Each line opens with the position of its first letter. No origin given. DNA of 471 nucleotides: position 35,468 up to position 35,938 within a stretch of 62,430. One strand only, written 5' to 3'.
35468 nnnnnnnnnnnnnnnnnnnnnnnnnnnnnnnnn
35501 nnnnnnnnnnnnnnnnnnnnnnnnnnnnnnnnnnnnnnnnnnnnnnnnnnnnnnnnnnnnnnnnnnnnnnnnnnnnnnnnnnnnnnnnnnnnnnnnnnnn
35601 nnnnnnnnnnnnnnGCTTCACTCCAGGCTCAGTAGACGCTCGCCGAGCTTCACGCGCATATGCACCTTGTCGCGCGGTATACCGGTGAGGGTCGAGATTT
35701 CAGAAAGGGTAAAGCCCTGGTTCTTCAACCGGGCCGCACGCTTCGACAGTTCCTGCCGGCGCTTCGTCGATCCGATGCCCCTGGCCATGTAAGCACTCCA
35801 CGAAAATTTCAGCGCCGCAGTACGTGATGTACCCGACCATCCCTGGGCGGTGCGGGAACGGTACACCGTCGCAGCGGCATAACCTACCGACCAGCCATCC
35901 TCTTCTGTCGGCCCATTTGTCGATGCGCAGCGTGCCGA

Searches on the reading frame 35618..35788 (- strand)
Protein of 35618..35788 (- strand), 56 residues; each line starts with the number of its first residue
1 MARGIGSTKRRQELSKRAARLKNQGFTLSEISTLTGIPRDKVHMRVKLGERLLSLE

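Call 68: search_protein_families(library=phrogs, proteins=[window:35618-35788:-], max_evalue=0.001)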
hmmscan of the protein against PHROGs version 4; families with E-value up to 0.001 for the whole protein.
window:35618-35788:- (56 aa): 2 families
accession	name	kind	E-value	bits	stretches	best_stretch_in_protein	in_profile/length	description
phrog_11457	-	unknown function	5.6e-29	100.9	1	2-56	1-55/60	-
phrog_3855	-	DNA, RNA and nucleotide metabolism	0.00067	21.1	1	8-47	62-101/115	HTH DNA binding protein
